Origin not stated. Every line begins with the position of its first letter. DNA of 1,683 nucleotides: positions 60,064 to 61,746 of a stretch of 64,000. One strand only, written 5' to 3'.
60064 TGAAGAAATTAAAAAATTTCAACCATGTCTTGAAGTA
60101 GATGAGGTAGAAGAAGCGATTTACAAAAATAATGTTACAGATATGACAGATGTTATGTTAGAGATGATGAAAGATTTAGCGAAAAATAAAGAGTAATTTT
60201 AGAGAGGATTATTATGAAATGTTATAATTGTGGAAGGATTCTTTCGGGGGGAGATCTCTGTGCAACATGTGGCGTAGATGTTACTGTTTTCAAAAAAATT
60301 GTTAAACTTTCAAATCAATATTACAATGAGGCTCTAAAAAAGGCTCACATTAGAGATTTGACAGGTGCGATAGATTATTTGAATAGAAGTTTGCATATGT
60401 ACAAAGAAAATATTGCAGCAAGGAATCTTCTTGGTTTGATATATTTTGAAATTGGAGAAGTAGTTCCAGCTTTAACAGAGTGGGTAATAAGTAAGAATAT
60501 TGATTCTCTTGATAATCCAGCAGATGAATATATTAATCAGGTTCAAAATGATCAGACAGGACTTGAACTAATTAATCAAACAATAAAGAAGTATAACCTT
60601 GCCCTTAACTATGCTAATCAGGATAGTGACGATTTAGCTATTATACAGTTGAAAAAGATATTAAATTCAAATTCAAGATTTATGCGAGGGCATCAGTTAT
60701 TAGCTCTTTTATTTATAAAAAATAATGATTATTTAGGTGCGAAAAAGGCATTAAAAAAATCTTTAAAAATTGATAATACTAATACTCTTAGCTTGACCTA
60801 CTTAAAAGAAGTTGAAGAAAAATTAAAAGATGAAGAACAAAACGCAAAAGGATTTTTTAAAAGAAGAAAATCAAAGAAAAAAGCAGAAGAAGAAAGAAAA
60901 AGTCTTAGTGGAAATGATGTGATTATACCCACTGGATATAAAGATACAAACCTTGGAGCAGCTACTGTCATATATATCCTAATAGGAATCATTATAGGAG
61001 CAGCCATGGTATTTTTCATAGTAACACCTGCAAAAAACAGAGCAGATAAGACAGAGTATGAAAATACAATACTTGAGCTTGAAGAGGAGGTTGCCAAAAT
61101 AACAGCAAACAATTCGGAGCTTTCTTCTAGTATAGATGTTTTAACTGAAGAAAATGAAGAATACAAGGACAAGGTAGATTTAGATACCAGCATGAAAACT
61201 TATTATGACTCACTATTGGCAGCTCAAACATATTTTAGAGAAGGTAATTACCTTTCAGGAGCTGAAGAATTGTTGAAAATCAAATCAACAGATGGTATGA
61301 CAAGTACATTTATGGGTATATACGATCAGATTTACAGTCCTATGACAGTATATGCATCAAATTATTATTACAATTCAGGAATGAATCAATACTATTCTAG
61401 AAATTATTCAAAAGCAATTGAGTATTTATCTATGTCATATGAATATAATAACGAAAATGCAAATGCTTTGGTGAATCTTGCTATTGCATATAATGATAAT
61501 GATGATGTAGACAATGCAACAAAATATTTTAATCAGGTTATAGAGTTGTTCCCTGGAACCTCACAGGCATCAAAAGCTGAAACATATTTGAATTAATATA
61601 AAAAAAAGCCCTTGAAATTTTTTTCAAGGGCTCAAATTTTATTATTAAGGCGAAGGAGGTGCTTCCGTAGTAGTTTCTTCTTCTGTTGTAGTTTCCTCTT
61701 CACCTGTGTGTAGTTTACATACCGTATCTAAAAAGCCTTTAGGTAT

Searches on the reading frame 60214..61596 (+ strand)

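Call 11: search_protein_families(library=ncbifam, proteins=[window:60214-61596:+], max_evalue=0.001)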
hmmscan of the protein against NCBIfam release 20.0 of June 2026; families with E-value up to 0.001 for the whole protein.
window:60214-61596:+ (460 aa): 9 families
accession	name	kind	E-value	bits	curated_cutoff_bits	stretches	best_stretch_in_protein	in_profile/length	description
NF040959.1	MamA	equivalog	4.4e-13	49.1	200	1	363-454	18-109/204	magnetosome protein MamA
TIGR02521.1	type_IV_pilW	equivalog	2.4e-08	33.8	154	0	123-191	31-99/234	type IV pilus biogenesis/stability protein PilW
TIGR02795.1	tol_pal_ybgF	equivalog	9.4e-08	32.7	90.1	1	376-457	33-117/119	tol-pal system protein YbgF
TIGR02917.1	PEP_TPR_lipo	equivalog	5.9e-07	27.7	312.2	0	388-453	267-332/899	XrtA/PEP-CTERM system TPR-repeat protein PrsT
NF033758.1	gliding_GltE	equivalog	1.2e-05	24.5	225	0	133-193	232-292/411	adventurous gliding motility TPR repeat lipoprotein GltE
NF002725.1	PRK02603.1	equivalog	0.00011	22.3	143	0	384-453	37-109/173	photosystem I assembly protein Ycf3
TIGR00540.1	TPR_hemY_coli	hypoth_equivalog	0.00043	19.2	142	0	144-212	313-380/385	heme biosynthesis-associated TPR protein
NF008753.0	PRK11788.1-1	equivalog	0.00061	19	395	0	128-217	185-274/389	lipopolysaccharide assembly protein LapB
TIGR03302.1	OM_YfiO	subfamily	0.00072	19.1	81.4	0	382-455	33-109/239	outer membrane protein assembly factor BamD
